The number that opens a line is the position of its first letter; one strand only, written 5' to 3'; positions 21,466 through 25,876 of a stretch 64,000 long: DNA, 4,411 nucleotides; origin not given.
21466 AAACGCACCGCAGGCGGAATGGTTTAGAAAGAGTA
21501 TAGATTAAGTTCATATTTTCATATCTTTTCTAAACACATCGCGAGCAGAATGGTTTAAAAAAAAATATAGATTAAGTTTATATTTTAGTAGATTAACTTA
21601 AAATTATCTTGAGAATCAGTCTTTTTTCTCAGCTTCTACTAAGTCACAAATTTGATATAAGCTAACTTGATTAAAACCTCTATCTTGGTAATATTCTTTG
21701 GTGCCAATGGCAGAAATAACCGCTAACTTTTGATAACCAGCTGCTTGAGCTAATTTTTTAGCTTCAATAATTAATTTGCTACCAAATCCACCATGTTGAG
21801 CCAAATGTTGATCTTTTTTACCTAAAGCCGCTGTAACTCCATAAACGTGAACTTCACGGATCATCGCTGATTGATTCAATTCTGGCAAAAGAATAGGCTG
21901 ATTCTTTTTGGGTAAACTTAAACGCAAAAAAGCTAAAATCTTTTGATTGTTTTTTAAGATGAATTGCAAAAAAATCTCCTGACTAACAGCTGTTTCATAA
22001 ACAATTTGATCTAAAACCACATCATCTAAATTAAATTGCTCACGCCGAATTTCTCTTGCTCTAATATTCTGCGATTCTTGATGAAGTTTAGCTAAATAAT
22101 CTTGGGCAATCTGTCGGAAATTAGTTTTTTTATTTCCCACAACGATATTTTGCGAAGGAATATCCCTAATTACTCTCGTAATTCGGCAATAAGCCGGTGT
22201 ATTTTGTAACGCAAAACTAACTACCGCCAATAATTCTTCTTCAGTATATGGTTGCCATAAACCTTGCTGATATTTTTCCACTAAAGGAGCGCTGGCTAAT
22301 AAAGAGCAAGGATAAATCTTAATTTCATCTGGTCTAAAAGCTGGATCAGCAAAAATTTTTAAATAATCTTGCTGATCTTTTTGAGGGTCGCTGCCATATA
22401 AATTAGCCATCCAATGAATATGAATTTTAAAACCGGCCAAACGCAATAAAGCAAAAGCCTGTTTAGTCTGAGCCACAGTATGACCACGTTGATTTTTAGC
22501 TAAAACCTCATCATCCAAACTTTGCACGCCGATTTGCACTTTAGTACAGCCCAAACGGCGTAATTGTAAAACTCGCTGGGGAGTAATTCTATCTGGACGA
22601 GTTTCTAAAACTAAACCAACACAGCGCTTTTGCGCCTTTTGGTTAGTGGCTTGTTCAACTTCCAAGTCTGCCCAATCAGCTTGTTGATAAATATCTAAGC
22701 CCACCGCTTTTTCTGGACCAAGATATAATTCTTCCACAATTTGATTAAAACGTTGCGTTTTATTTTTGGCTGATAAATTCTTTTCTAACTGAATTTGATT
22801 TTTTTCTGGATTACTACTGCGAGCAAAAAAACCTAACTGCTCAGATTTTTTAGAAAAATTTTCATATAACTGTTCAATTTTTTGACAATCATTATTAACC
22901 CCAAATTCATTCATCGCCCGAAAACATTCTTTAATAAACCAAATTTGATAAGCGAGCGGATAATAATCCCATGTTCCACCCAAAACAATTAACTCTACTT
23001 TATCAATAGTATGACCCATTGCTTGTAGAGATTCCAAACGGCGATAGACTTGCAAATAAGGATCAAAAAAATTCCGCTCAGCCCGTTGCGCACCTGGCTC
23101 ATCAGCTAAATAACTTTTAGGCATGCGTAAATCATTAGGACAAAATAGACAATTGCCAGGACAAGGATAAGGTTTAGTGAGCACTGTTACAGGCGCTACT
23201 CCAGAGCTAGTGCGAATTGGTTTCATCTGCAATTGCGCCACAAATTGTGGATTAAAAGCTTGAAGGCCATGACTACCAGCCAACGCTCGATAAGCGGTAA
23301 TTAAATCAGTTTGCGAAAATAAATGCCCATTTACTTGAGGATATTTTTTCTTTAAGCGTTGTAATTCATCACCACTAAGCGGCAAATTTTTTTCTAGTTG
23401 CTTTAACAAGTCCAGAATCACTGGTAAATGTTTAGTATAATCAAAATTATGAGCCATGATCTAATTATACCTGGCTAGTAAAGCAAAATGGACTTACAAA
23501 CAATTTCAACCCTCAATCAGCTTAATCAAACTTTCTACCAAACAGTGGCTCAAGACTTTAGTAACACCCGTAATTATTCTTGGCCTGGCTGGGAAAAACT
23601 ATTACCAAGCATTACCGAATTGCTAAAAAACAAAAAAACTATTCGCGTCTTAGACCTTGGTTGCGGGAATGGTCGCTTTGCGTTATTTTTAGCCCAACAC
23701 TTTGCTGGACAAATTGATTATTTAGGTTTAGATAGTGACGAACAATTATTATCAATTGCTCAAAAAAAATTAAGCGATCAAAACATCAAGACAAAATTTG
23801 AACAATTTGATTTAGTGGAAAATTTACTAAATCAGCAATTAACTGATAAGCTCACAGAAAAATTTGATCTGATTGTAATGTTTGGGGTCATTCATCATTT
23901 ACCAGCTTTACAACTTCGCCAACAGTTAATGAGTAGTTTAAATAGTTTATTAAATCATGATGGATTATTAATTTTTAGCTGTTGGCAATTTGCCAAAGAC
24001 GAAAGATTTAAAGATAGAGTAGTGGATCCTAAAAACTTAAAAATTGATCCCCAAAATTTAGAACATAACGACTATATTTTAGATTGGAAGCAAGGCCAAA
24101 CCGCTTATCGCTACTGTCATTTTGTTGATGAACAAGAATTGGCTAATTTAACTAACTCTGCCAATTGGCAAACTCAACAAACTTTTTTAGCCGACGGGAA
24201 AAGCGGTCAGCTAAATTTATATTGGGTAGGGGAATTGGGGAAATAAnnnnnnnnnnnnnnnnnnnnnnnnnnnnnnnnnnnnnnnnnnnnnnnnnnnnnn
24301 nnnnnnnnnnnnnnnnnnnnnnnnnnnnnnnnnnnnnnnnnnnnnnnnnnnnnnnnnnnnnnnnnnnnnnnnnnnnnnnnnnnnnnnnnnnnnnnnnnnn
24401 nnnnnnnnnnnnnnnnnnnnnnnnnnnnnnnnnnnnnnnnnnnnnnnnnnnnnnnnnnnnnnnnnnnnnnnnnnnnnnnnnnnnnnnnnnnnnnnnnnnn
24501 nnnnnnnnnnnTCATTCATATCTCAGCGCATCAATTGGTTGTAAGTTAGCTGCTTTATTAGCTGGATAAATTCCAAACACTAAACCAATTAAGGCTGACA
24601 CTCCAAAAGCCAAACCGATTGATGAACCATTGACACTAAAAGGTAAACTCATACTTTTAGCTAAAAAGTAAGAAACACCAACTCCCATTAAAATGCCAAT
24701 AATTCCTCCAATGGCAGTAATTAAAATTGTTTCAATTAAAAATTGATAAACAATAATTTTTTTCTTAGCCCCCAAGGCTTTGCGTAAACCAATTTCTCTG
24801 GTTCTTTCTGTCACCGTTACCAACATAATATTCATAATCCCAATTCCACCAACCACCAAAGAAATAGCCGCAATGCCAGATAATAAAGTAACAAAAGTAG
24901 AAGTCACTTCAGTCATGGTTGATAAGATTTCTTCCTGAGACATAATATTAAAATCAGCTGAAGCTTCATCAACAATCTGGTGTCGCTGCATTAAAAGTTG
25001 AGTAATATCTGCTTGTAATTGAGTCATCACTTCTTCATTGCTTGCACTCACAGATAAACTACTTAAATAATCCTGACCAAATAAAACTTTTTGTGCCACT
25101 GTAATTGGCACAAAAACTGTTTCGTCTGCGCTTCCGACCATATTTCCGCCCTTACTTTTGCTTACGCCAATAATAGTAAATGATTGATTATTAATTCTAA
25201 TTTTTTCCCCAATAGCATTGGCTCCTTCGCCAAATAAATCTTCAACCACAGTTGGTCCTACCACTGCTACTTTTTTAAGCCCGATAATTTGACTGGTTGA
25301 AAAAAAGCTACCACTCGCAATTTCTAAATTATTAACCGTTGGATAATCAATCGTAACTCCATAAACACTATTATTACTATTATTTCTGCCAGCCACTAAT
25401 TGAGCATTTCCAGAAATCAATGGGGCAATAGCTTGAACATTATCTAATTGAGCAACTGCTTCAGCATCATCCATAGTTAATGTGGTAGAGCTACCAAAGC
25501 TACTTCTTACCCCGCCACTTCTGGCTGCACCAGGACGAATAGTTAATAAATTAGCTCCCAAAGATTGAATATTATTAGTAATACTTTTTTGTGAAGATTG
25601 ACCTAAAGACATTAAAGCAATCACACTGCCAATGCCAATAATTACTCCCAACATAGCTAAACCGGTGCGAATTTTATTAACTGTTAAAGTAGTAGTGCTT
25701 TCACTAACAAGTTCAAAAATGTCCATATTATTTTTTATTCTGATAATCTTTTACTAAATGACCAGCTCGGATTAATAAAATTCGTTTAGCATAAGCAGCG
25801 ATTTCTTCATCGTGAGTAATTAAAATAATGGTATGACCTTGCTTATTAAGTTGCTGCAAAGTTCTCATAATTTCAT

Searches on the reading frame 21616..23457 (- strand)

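Call 86: search_protein_families(library=pfam, proteins=[window:21616-23457:-], max_evalue=0.0001)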
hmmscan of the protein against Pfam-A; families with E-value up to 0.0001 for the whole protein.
window:21616-23457:- (613 aa): 2 families
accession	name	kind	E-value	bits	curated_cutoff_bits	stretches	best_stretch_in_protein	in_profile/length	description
PF16199.10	Radical_SAM_C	-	5.8e-16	58.8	31.9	1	376-455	1-83/85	Radical_SAM C-terminal domain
PF04055.27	Radical_SAM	-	4.2e-12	47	29.5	1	280-345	78-143/166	Radical SAM superfamily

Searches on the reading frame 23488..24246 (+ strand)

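Call 86: search_protein_families(library=pfam, proteins=[window:23488-24246:+], max_evalue=0.0001)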
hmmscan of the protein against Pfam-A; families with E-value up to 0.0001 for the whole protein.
window:23488-24246:+ (252 aa): 13 families
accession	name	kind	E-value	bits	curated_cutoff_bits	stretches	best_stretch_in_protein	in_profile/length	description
PF13489.12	Methyltransf_23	-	3.4e-20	72.9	27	1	38-230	9-162/164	Methyltransferase domain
PF08242.18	Methyltransf_12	-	5.1e-18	66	30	1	55-161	1-98/98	Methyltransferase domain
PF13847.12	Methyltransf_31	-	5.6e-18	65.5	27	1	49-170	2-114/145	Methyltransferase domain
PF13649.12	Methyltransf_25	-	3e-16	60.3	27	1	54-159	1-97/97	Methyltransferase domain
PF08241.18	Methyltransf_11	-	2.3e-12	47.8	21.2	1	55-163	1-95/95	Methyltransferase domain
PF05175.20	MTS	-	7e-09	36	23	1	44-163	25-138/170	Methyltransferase small domain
PF06080.18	DUF938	-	2.9e-07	30.9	27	1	43-162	19-136/202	Protein of unknown function (DUF938)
PF06325.19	PrmA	-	5.6e-06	26.5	22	1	44-165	157-260/296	Ribosomal protein L11 methyltransferase (PrmA)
PF02353.26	CMAS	-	8.5e-06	25.7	27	1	43-175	55-176/273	Mycolic acid cyclopropane synthetase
PF03848.20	TehB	-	4.7e-05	23.4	20.4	1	44-140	24-110/193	Tellurite resistance protein TehB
PF01209.24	Ubie_methyltran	-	5.7e-05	23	20.1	1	42-110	39-103/233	ubiE/COQ5 methyltransferase family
PF01135.25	PCMT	-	6e-05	23.3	20.3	1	13-101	39-124/210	Protein-L-isoaspartate(D-aspartate) O-methyltransferase (PCMT)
PF08003.17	Methyltransf_9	-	7.4e-05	22.3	23.8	0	34-164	103-218/315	Protein of unknown function (DUF1698)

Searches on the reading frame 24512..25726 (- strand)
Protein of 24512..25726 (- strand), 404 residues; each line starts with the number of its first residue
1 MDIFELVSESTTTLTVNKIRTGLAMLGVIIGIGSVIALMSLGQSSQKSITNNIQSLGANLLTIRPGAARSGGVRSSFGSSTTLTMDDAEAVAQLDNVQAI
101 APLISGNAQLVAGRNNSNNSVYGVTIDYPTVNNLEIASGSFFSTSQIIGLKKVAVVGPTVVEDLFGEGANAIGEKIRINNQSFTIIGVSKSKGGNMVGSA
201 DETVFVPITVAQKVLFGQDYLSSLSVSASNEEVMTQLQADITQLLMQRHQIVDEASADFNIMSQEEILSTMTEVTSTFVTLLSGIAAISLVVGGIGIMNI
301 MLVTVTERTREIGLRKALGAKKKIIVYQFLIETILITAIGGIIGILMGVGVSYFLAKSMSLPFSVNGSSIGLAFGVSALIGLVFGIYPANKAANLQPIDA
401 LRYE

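Call 70: search_protein_families(library=pfam, proteins=[window:24512-25726:-], max_evalue=0.0001)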
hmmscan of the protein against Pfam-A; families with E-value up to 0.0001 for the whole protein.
window:24512-25726:- (404 aa): 2 families
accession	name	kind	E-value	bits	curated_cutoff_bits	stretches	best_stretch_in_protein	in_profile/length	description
PF12704.14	MacB_PCD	-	1e-46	160.3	27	1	21-244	1-207/207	MacB-like periplasmic core domain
PF02687.27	FtsX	-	2.4e-22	79.7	25.5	1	285-397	3-120/120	FtsX-like permease C-terminal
